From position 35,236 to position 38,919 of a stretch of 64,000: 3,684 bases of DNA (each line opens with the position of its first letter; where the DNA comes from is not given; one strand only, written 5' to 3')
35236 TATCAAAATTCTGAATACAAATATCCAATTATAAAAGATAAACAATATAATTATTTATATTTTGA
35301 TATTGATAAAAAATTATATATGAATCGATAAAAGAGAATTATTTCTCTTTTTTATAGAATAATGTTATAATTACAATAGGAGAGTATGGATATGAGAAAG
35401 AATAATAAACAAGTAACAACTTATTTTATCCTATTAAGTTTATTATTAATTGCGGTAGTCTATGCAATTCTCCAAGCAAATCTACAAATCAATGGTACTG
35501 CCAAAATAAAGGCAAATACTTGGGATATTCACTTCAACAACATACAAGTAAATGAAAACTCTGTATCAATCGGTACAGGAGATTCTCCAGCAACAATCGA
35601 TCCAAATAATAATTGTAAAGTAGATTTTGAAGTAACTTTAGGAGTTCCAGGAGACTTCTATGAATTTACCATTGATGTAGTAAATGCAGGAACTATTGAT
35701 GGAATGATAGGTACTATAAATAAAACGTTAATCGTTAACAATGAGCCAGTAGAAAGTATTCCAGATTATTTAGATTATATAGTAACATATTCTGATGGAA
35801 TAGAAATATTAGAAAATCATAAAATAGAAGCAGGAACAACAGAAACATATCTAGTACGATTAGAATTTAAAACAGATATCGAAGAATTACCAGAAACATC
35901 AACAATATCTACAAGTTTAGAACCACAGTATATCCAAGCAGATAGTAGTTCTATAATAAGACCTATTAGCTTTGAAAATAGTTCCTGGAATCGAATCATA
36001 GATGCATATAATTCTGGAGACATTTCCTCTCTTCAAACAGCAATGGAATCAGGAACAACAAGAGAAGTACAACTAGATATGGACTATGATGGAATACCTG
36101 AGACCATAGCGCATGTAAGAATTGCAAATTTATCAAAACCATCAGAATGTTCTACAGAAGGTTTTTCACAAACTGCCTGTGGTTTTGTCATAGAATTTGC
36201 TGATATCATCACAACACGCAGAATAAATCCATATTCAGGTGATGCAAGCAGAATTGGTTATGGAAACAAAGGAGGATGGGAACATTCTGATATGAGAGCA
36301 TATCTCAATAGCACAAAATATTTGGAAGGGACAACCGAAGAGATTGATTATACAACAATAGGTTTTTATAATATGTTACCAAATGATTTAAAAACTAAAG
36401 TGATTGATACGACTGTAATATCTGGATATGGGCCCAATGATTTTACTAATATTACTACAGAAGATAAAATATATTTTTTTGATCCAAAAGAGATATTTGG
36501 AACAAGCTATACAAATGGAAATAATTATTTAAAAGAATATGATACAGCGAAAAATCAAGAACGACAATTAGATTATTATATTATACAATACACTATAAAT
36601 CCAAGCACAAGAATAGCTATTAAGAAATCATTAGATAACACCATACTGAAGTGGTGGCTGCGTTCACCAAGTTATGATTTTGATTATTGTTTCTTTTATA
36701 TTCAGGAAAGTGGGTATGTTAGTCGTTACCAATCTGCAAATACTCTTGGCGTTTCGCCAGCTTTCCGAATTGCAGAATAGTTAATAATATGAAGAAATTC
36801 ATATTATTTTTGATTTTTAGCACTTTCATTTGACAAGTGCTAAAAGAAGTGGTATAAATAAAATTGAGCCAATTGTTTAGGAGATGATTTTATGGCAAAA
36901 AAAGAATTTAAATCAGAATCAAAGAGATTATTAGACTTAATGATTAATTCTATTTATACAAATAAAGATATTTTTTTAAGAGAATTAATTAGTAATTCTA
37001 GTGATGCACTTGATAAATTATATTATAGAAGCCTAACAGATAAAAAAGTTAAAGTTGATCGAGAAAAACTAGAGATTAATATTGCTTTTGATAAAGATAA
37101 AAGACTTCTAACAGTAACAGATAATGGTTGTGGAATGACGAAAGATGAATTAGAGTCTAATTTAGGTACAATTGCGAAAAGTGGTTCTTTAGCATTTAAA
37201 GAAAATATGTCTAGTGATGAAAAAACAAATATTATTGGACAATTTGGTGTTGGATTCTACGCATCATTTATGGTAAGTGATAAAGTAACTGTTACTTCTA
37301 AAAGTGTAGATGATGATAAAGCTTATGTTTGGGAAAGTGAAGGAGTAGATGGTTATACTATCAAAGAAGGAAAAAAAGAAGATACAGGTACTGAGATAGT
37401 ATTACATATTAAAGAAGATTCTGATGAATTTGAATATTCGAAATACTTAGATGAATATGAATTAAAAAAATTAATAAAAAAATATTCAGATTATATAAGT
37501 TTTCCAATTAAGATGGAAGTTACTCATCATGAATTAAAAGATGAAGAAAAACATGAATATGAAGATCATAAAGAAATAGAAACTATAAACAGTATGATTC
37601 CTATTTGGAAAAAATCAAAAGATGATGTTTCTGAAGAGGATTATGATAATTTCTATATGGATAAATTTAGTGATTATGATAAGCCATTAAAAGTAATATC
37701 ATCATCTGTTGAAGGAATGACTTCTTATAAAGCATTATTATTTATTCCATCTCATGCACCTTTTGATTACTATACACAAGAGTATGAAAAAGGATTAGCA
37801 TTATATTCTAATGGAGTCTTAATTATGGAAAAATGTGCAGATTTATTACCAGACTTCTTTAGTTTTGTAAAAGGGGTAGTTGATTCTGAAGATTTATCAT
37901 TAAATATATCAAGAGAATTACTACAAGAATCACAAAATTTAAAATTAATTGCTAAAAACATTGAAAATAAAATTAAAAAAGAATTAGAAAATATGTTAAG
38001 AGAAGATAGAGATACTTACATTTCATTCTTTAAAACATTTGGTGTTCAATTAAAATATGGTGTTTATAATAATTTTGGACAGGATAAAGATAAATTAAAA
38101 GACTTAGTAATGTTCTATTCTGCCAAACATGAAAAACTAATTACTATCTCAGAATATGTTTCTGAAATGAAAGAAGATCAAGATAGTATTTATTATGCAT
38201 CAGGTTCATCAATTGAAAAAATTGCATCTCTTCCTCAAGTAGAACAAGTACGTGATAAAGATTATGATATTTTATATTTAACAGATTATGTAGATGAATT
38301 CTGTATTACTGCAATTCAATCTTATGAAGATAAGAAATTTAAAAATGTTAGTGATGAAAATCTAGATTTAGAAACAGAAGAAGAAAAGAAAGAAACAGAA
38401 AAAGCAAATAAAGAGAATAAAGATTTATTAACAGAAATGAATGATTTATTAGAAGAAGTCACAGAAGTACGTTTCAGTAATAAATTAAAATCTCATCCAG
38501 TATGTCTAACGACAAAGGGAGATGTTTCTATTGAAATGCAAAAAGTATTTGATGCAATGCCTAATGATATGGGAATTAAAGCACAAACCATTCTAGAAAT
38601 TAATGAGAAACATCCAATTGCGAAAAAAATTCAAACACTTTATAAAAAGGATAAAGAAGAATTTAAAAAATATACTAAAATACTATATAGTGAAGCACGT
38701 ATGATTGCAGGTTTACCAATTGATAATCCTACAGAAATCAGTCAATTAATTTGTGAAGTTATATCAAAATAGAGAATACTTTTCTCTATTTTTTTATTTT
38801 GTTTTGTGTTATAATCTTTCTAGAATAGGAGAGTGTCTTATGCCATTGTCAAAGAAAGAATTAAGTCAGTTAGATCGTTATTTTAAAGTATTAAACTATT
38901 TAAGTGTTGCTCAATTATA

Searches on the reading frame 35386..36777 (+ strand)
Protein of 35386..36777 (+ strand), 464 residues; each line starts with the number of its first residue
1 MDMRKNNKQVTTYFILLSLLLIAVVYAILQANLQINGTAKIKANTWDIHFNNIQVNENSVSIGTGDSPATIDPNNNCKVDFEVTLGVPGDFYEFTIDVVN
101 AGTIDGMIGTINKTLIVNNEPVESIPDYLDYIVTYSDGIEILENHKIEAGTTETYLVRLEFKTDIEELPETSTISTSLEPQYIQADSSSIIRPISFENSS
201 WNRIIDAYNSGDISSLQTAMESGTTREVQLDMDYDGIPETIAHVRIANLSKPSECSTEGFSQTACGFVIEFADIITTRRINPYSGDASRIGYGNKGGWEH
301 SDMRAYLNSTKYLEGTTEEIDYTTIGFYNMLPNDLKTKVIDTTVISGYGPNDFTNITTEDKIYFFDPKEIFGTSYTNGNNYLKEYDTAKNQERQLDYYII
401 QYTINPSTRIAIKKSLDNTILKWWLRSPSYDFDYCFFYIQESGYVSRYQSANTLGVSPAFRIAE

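Call 12: search_protein_families(library=ncbifam, proteins=[window:35386-36777:+], max_evalue=0.001)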
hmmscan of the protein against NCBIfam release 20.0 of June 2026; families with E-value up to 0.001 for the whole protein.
window:35386-36777:+ (464 aa): 0 families

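Call 85: search_protein_families(library=pfam, proteins=[window:35386-36777:+], max_evalue=0.0001)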
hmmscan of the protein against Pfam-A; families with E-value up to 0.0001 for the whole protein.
window:35386-36777:+ (464 aa): 1 family
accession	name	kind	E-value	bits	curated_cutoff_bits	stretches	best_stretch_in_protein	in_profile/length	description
PF19789.6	DUF6273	-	7.2e-16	59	23.5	1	294-462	29-170/172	Domain of unknown function (DUF6273)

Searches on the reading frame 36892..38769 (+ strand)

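Call 12: search_protein_families(library=ncbifam, proteins=[window:36892-38769:+], max_evalue=0.001)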
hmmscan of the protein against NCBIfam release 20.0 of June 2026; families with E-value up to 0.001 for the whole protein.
window:36892-38769:+ (626 aa): 4 families
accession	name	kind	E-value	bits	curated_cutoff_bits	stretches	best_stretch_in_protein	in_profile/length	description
NF003555.1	PRK05218.1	equivalog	5.2e-203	675.9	371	1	3-623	2-613/614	molecular chaperone HtpG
NF010683.0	PRK14083.1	equivalog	4.7e-51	174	455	1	3-611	5-577/604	HSP90 family protein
NF047352.1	P_loop_sacsin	domain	2.2e-06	28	50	1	28-134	3-79/80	sacsin N-terminal ATP-binding-like domain-containing protein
NF041932.1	MzaB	equivalog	1.1e-05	24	850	1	49-165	20-134/480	MZA anti-phage system associated ATPase MzaB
